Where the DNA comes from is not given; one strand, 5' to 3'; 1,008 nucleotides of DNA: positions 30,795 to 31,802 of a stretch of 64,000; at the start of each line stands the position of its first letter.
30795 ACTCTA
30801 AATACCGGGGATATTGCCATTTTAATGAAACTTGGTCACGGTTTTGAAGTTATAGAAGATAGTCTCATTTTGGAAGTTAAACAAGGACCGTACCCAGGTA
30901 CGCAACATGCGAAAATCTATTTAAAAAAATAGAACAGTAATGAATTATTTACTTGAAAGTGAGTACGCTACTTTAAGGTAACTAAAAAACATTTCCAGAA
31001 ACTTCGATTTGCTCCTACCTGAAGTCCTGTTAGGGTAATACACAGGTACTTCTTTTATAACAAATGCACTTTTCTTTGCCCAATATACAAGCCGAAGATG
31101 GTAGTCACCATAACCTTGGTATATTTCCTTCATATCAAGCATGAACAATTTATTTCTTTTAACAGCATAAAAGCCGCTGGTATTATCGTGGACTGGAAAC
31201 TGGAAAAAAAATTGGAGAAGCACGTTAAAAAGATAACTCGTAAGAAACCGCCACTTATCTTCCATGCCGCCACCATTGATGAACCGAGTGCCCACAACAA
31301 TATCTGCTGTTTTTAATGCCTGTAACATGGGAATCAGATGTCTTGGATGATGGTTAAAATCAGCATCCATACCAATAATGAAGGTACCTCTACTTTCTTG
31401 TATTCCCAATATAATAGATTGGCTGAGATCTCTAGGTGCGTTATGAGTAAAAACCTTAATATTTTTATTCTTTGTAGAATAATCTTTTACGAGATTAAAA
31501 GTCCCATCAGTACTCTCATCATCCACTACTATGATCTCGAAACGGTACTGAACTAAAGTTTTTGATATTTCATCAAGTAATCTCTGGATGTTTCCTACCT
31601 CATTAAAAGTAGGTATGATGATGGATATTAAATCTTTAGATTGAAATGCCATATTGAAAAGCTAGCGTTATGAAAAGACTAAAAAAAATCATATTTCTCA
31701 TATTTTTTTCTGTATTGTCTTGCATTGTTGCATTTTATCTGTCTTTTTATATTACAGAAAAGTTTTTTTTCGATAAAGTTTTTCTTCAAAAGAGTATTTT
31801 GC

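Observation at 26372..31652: Arn/PMT-like lipid-linked sugar module: SDR + DegT aminotransferase + Dpm1/ArnC-like GT2 + GT-C membrane transferase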

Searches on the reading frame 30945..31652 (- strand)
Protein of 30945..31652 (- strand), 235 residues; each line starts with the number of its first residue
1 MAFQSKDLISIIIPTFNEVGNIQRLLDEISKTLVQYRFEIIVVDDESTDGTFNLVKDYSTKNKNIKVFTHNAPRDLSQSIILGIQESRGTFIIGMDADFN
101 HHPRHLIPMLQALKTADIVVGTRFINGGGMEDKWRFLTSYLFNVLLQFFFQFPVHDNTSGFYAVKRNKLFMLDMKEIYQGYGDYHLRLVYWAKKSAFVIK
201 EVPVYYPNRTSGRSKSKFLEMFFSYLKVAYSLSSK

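Call 4: search_protein_families(library=pfam, proteins=[window:30945-31652:-], max_evalue=0.01)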
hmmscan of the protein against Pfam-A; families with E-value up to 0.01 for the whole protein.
window:30945-31652:- (235 aa): 3 families
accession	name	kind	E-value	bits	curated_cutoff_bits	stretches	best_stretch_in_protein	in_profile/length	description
PF00535.33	Glycos_transf_2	-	3.6e-30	105.5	23.3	1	10-168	1-163/168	Glycosyl transferase family 2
PF13641.12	Glyco_tranf_2_3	-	7e-05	23.4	27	1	9-125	3-125/230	Glycosyltransferase like family 2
PF10111.15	Glyco_tranf_2_2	-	0.0015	18.5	27.3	1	10-111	1-104/276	Glycosyltransferase like family 2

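Call 6: search_protein_families(library=ncbifam, proteins=[window:30945-31652:-], max_evalue=0.001)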
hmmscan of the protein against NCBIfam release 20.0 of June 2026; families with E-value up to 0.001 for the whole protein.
window:30945-31652:- (235 aa): 22 families
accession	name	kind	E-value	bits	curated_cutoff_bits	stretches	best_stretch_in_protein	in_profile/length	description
NF047588.1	GlcsyltransPgfSStrep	equivalog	8.2e-17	61.4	500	1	9-192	3-184/308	glycosyltransferase PgfS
TIGR04182.1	glyco_TIGR04182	equivalog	7.6e-14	51.8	325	1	9-212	2-196/293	S-layer glycoprotein N-glycosyltransferase AglJ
NF041875.1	EPS_EpsD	equivalog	4.5e-13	49.3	370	1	9-115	1-106/325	exopolysaccharide biosynthesis glycosyltransferase EpsD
NF007986.1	PRK10714.1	equivalog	6.1e-12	45.2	529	1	7-220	6-214/316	undecaprenyl-phosphate 4-deoxy-4-formamido-L-arabinose transferase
NF045692.1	OglycostaseCruG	equivalog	1.7e-11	43.7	600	1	9-115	43-154/386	2'-O-glycosyltransferase CruG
NF047683.1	TeichurnBiosyTuaG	equivalog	1.8e-11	44.1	400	1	4-117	3-115/252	teichuronic acid biosynthesis protein TuaG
TIGR04283.1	glyco_like_mftF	equivalog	2.1e-11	43.9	182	1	9-124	1-107/221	TIGR04283 family arsenosugar biosynthesis glycosyltransferase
TIGR03937.1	PgaC_IcaA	equivalog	3e-11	42.9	422.3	1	4-115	42-152/407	poly-beta-1,6-N-acetyl-D-glucosamine synthase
NF007482.0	PRK10073.1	equivalog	6e-11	41.9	423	1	4-105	3-102/334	glycosyltransferase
TIGR03965.1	mycofact_glyco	equivalog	1.4e-09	37.3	280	1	5-120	72-186/467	mycofactocin biosynthesis glycosyltransferase MftF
NF058614.1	PPMAGASynPpgS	equivalog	8.6e-09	35.1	370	1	11-134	4-124/226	polyprenyl-phospho-N-acetylgalactosaminyl synthase PpgS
NF038302.1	EPS_HpsE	equivalog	1.8e-08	33.7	300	1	9-99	3-97/307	hormogonium polysaccharide biosynthesis glycosyltransferase HpsE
NF041391.1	DPhHxTase_Halo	equivalog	1.1e-07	31.1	375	1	15-210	3-187/213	dolichyl-phosphate hexose transferase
TIGR03111.1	glyc2_xrt_Gpos1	hypoth_equivalog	2.3e-07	30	363.95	1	8-114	50-157/439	TIGR03111 family XrtG-associated glycosyltransferase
NF010496.0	PRK13915.1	equivalog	2.7e-07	30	262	1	4-110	28-138/307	glucosyl-3-phosphoglycerate synthase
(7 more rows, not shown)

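Call 13: search_solved_structures(query=window:30945-31652:-, max_evalue=0.001, show_alignments=2)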
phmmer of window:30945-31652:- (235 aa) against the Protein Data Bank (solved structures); distinct sequences matched with E-value up to 0.001: 24.
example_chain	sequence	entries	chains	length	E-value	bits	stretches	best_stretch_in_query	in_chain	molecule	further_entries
5mlz_A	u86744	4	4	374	3.7e-26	95.5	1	3-232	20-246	Dolichol monophosphate mannose synthase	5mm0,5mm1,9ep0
5eke_A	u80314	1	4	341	5.6e-10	42.6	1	9-167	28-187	Uncharacterized glycosyltransferase sll0501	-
5ekp_C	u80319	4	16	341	5.7e-10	42.6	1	9-167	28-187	Uncharacterized glycosyltransferase sll0501 | Glycosyltransferase sll0501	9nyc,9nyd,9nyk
9nye_A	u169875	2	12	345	5.8e-10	42.5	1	9-167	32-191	Glycosyltransferase sll0501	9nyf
9hwj_A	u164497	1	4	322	1.7e-08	37.7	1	9-221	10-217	Undecaprenyl-phosphate 4-deoxy-4-formamido-L-arabinose transferase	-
5hea_A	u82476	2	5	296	9.1e-08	35.4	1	6-222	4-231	Putative glycosyltransferase (GalT1)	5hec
6p61_A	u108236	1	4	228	2e-07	34.2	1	7-99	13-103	Glycosyltransferase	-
2z87_A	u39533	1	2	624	3e-07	33.7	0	7-118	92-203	Chondroitin synthase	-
2z86_A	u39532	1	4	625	3e-07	33.7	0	7-118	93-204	Chondroitin synthase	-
5tze_C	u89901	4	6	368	5.8e-07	32.7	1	9-100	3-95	Glycosyl transferase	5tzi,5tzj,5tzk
9bhc_C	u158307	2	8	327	9.6e-07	32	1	9-221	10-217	Undecaprenyl-phosphate 4-deoxy-4-formamido-L-arabinose transferase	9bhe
5tz8_A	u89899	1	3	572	1e-06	32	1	9-100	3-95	Glycosyl transferase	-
8vxh_A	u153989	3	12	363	1.2e-06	31.6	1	9-221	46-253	Undecaprenyl-phosphate 4-deoxy-4-formamido-L-arabinose transferase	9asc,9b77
8vh7_A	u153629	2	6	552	1.4e-05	28.2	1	6-104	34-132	Heparosan synthase B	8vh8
9omm_A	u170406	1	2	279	1.4e-05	28.2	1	9-132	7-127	Glycosyltransferase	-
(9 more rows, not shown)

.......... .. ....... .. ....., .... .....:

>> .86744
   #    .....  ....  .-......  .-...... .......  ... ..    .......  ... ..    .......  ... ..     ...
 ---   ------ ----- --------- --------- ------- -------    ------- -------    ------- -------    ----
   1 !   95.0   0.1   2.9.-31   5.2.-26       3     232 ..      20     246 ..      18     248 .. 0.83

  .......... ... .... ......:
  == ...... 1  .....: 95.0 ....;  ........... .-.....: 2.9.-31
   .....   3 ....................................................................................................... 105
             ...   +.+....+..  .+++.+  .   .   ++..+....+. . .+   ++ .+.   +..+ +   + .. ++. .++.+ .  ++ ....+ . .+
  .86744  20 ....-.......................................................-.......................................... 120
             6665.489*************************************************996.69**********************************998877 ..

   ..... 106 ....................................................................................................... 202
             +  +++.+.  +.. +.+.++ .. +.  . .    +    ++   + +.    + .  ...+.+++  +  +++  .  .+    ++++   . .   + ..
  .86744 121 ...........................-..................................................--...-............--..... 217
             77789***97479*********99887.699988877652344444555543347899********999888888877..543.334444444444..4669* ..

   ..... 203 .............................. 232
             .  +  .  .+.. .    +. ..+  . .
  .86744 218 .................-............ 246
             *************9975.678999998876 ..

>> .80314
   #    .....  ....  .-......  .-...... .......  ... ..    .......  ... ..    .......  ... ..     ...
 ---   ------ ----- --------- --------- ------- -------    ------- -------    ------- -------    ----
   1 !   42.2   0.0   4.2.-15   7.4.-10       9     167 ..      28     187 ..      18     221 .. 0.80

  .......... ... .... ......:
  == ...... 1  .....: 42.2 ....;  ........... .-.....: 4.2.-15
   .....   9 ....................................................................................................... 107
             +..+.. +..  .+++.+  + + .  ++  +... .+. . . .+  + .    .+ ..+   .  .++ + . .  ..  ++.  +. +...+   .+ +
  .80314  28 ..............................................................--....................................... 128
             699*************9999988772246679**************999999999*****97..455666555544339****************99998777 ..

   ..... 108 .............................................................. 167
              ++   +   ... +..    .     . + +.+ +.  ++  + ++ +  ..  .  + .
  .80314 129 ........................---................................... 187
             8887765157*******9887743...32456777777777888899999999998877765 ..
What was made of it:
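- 30945..31652 (-): DPMS/Dpm1-like polyprenyl-phosphate glycosyltransferase (235 aa) with no TM helix. Proposed role: loads the amino sugar from its GDP derivative onto polyprenyl phosphate. Best PDB hit is Pyrococcus DPMS 5mlz (E 3.7e-26, residues 3-232), followed by GtrB and ArnC (call 13).
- The top three solved families are DPMS, GtrB and ArnC (call 13).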

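Call 38: find_homologous_proteins(query=window:30945-31652:-)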
Query window:30945-31652:- (235 aa): 387 proteins with E <= 0.001 among 758 candidates; the best 120 are listed.
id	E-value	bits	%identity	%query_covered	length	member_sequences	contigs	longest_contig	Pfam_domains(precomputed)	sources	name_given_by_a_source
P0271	5.0e-153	525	100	100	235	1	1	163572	PF00535.33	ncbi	ncbi:MAG: glycosyltransferase [Patescibacteria group bacterium]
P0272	4.6e-72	260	52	97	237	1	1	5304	PF00535.33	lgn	-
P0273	1.1e-71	259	54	96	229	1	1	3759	PF10111.15,PF00535.33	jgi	-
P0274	1.0e-70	256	54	96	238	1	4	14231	PF10111.15,PF00535.33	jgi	jgi:dolichol-phosphate mannosyltransferase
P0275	1.4e-70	256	53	98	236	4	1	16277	PF00535.33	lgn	-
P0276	6.2e-70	253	52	98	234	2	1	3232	PF00535.33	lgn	-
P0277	7.2e-70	253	50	96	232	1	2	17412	PF00535.33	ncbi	-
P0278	1.3e-69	252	51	96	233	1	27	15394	PF00535.33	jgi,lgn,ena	-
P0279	2.0e-69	252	52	97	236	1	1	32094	PF10111.15,PF13641.13,PF00535.33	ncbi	-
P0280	7.5e-69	250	50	97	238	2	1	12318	PF00535.33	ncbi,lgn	-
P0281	1.2e-68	249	49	97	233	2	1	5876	PF10111.15,PF13641.13,PF00535.33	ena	-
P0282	1.3e-68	249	50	97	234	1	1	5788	PF10111.15,PF00535.33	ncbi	-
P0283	2.5e-68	248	50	96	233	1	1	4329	PF00535.33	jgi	-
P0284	1.1e-67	246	52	96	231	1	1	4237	PF00535.33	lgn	-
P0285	1.4e-67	246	51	96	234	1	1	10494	PF10111.15,PF00535.33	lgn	-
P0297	7.9e-66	240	50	94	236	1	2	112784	PF10111.15,PF13641.13,PF00535.33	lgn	-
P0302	7.2e-65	237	51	96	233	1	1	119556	PF00535.33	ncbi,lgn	-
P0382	1.0e-58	217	47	97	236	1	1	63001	PF10111.15,PF13641.13,PF00535.33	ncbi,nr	ncbi:MAG: glycosyltransferase [Candidatus Roizmanbacteria bacterium]|nr:glycosyltransferase [Candida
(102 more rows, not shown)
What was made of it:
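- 30945..31652 (-): The Patescibacterial family shares 45-54% identity (call 38).
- JGI names relatives 'dolichol-phosphate mannosyltransferase' (call 38).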

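Call 39: find_encoding_contigs(protein=P0297, flank=9000, max_places=1)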
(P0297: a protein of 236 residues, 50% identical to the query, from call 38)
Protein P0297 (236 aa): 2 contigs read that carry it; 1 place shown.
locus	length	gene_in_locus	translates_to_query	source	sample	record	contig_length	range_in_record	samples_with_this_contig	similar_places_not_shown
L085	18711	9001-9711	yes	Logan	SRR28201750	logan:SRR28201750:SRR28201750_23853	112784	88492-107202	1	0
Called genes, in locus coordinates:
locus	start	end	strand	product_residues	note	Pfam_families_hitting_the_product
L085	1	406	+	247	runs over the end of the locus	PF03808:Glyco_tran_WecG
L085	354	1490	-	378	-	PF20706:GT4-conflict, PF00534:Glycos_transf_1, PF13692:Glyco_trans_1_4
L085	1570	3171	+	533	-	PF26626:DUF8201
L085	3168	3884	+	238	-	PF00535:Glycos_transf_2, PF10111:Glyco_tranf_2_2 (weak), PF13641:Glyco_tranf_2_3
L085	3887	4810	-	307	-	-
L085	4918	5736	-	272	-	PF13276:HTH_21, PF00665:rve, PF24764:rva_4 (weak), PF13683:rve_3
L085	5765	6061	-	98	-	PF13518:HTH_28 (weak)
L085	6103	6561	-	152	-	-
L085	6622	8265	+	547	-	-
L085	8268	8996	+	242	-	PF05401:NodS (faint), PF13489:Methyltransf_23, PF13847:Methyltransf_31, PF08241:Methyltransf_11, PF08242:Methyltransf_12, PF13649:Methyltransf_25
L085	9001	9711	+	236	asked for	PF00535:Glycos_transf_2, PF10111:Glyco_tranf_2_2 (faint), PF13641:Glyco_tranf_2_3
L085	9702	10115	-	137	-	-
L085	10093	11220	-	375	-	PF00155:Aminotran_1_2, PF01041:DegT_DnrJ_EryC1, PF00266:Aminotran_5, PF01053:Cys_Met_Meta_PP (weak), PF01212:Beta_elim_lyase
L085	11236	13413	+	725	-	PF04932:Wzy_C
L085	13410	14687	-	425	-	PF00162:PGK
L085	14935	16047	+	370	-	PF00575:S1 (weak), PF23459:S1_RRP5 (faint), PF00575:S1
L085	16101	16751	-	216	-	PF02397:Bac_transf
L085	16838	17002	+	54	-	-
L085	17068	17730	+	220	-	-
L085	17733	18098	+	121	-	-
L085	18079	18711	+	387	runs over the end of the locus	PF00933:Glyco_hydro_3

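Call 40: find_encoding_contigs(protein=P0279, flank=9000, max_places=1)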
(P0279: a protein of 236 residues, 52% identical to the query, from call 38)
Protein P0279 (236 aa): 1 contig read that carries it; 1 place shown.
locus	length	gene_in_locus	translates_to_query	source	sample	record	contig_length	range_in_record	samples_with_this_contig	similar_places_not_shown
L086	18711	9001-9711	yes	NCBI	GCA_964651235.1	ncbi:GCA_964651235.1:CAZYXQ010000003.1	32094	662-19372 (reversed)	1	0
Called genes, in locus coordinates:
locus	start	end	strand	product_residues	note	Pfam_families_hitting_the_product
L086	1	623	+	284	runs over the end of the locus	PF12146:Hydrolase_4, PF00561:Abhydrolase_1, PF12697:Abhydrolase_6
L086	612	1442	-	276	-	-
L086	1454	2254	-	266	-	-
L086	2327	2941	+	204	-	-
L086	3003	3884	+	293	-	-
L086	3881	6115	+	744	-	PF07504:FTP, PF01447:Peptidase_M4 (weak), PF02868:Peptidase_M4_C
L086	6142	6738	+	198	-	-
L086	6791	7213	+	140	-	-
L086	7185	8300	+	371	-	PF01041:DegT_DnrJ_EryC1, PF00155:Aminotran_1_2 (weak), PF00266:Aminotran_5 (weak), PF01212:Beta_elim_lyase (faint)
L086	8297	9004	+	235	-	PF01209:Ubie_methyltran, PF05148:Methyltransf_8 (weak), PF03141:Methyltransf_29 (weak), PF13489:Methyltransf_23, PF13847:Methyltransf_31, PF08241:Methyltransf_11, PF08242:Methyltransf_12, PF13649:Methyltransf_25, +1 more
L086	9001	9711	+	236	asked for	PF00535:Glycos_transf_2, PF10111:Glyco_tranf_2_2 (faint), PF13641:Glyco_tranf_2_3 (weak)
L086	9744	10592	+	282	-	-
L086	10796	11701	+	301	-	-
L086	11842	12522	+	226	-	PF13483:Lactamase_B_3, PF12706:Lactamase_B_2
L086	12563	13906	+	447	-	PF00772:DnaB, PF13481:AAA_25, PF03796:DnaB_C, PF06745:ATPase (faint)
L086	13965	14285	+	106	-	PF09360:zf-CDGSH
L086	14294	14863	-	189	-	PF01569:PAP2, PF14378:PAP2_3 (weak)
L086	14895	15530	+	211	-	PF00702:Hydrolase, PF12710:HAD, PF13419:HAD_2, PF13242:Hydrolase_like (weak)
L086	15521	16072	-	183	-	-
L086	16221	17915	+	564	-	PF09972:DUF2207, PF20990:DUF2207_C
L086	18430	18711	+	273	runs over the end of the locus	-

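Call 41: find_encoding_contigs(protein=P0302, flank=9000, max_places=1)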
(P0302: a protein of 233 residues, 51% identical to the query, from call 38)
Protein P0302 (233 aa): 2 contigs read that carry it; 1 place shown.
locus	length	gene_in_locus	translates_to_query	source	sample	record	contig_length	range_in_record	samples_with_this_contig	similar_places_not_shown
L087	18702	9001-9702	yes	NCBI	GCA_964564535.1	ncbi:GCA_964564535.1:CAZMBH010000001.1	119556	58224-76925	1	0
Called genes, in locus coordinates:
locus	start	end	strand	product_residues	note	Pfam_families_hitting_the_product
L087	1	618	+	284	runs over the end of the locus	PF18780:HNH_repeat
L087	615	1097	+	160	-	PF04008:Adenosine_kin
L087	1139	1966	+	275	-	PF01966:HD (faint)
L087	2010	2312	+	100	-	PF02686:GatC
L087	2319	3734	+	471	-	PF01425:Amidase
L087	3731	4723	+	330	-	PF00710:Asparaginase, PF17763:Asparaginase_C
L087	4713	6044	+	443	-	PF02934:GatB_N, PF02637:GatB_Yqey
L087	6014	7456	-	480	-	-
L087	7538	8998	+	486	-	-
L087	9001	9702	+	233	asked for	PF00535:Glycos_transf_2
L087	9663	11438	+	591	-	PF09586:YfhO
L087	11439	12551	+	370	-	PF01041:DegT_DnrJ_EryC1, PF00155:Aminotran_1_2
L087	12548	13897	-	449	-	PF13231:PMT_2 (weak)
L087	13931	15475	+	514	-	PF04932:Wzy_C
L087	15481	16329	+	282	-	-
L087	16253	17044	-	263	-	PF03808:Glyco_tran_WecG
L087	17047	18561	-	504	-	PF13231:PMT_2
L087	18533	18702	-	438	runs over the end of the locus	PF04932:Wzy_C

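Call 42: find_encoding_contigs(protein=P0382, flank=9000, max_places=1)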
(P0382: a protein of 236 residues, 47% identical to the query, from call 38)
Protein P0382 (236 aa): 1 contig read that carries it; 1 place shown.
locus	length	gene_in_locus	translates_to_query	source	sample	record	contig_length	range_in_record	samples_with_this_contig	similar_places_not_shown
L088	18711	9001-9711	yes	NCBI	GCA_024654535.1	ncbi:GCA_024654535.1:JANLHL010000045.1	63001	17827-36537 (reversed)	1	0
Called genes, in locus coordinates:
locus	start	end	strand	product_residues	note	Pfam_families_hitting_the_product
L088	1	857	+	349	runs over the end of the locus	PF02129:Peptidase_S15 (weak), PF20434:BD-FAE (faint), PF12146:Hydrolase_4, PF00561:Abhydrolase_1, PF12697:Abhydrolase_6, PF00326:Peptidase_S9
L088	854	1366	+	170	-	-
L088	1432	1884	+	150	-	PF13463:HTH_27 (faint), PF22381:Staph_reg_Sar_Rot (weak), PF01047:MarR, PF12802:MarR_2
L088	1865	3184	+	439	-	PF25919:BSH_CusB (faint), PF25917:BSH_RND (faint), PF25984:BSH_YknX (faint), PF00364:Biotin_lipoyl (faint), PF25990:Beta-barrel_YknX (weak)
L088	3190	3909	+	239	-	PF00005:ABC_tran, PF13304:AAA_21 (faint)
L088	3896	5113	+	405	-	PF12704:MacB_PCD, PF02687:FtsX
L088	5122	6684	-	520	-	-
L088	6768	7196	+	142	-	-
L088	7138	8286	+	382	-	PF01041:DegT_DnrJ_EryC1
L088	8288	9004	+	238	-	PF13489:Methyltransf_23, PF13847:Methyltransf_31, PF08241:Methyltransf_11, PF08242:Methyltransf_12 (weak), PF13649:Methyltransf_25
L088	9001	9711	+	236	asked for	PF00535:Glycos_transf_2, PF10111:Glyco_tranf_2_2 (faint), PF13641:Glyco_tranf_2_3 (faint)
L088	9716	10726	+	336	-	PF01738:DLH (faint), PF07224:Chlorophyllase (weak), PF00561:Abhydrolase_1 (faint), PF12146:Hydrolase_4 (faint), PF00326:Peptidase_S9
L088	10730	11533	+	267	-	PF00730:HhH-GPD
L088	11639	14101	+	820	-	PF02450:LCAT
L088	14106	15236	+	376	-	-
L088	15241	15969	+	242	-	PF02683:DsbD_TM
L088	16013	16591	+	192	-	PF10108:DNA_pol_B_exo2 (weak)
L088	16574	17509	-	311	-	PF01256:Carb_kinase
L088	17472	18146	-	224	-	PF01386:Ribosomal_L25p, PF14693:Ribosomal_TL5_C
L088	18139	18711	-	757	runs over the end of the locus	PF13196:DUF4012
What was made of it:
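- The DegT-MT-GT2-cupin set recurs as a stand-alone operon (calls 40, 42).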

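Call 45: search_protein_families(library=pfam, proteins=[L085:6622-8265:+, L088:5122-6684:-, L087:7538-8998:+, L087:6014-7456:-, L086:6791-7213:+, L088:6768-7196:+, L085:9702-10115:-], max_evalue=1)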
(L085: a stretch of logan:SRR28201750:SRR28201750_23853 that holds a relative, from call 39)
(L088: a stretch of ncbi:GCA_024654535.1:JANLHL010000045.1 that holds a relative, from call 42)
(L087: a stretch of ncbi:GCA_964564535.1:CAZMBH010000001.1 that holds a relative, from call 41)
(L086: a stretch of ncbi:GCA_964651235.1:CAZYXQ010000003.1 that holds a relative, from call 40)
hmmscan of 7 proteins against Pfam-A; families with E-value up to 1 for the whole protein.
L085:6622-8265:+ (547 aa): 0 families

L088:5122-6684:- (520 aa): 0 families

L087:7538-8998:+ (486 aa): 1 family
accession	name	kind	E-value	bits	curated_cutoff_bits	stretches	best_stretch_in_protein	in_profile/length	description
PF00071.28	Ras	-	0.14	12.2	21.6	1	439-468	74-103/162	Ras family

L087:6014-7456:- (480 aa): 1 family
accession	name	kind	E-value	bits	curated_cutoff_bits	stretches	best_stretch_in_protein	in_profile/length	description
PF13231.12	PMT_2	-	2.9e-05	24.8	26.1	1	39-196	4-159/160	Dolichyl-phosphate-mannose-protein mannosyltransferase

L086:6791-7213:+ (140 aa): 2 families
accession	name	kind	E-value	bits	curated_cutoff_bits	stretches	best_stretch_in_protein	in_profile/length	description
PF07883.17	Cupin_2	-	0.0015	18.6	27.2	1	62-100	15-47/70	Cupin domain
PF00190.28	Cupin_1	-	0.0044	17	22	1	59-100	47-90/151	Cupin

L088:6768-7196:+ (142 aa): 1 family
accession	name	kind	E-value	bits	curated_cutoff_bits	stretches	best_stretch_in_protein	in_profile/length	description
PF00190.28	Cupin_1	-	0.015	15.3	22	1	63-104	48-91/151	Cupin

L085:9702-10115:- (137 aa): 5 families
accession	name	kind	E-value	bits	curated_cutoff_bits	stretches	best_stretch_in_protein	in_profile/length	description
PF00027.35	cNMP_binding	-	0.02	15.3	27.5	1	69-106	18-55/89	Cyclic nucleotide-binding domain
PF00190.28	Cupin_1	-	0.045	13.8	22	1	69-102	55-89/151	Cupin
PF05899.18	Cupin_3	-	0.064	13.4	23.5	1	68-103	25-55/74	EutQ-like cupin domain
PF18765.7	Polbeta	-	0.1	13.2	26.9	1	62-106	46-91/93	Polymerase beta, Nucleotidyltransferase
PF07883.17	Cupin_2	-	0.12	12.6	27.2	1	60-116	11-61/70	Cupin domain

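Call 47: find_related_loci(query=A2, collection=metagenome_contigs, flank=10000)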
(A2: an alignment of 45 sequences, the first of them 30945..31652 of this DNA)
Query A2 (235 aa) in metagenome_contigs; peptide patterns used: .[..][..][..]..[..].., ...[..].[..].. (x = any residue, [..] = any of these).
600 stretches matched a pattern (row limit reached: there are more); 524 encode a relative of the query (tblastn E <= 1e-3); the best 80 are kept; 80 distinct loci.
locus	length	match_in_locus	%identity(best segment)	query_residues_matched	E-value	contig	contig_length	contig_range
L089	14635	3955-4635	51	7-232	2e-76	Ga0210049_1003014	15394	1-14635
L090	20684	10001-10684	49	8-235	8e-75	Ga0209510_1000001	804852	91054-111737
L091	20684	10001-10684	43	6-232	4e-62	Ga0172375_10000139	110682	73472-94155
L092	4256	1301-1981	42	9-233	1e-59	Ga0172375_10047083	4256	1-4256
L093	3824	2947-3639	43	6-235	5e-59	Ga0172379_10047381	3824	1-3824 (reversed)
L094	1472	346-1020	43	9-232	9e-60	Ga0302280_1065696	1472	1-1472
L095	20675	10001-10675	44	10-232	6e-57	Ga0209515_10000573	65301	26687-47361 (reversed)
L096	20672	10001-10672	41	9-232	2e-56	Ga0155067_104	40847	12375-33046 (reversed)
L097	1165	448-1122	40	10-232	6e-58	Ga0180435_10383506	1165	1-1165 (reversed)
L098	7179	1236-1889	41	9-225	4e-54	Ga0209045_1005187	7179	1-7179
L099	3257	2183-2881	41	9-232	1e-52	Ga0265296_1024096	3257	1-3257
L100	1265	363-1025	39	9-228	5e-55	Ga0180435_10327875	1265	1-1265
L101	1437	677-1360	39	2-229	3e-54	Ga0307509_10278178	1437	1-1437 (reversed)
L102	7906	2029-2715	38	8-235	7e-52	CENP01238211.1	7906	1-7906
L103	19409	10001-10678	44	9-232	3e-51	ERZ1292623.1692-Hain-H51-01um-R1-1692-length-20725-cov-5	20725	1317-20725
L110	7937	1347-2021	39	9-232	1e-47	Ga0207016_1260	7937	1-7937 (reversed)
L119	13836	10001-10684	35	9-235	8e-44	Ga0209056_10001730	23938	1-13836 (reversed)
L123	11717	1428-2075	39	9-227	8e-41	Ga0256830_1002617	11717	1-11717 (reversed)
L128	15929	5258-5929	39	3-226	1e-39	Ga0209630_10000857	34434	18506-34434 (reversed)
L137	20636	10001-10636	31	9-221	2e-32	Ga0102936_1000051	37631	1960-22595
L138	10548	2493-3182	35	10-233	2e-32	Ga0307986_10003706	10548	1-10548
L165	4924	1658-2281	33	9-215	2e-29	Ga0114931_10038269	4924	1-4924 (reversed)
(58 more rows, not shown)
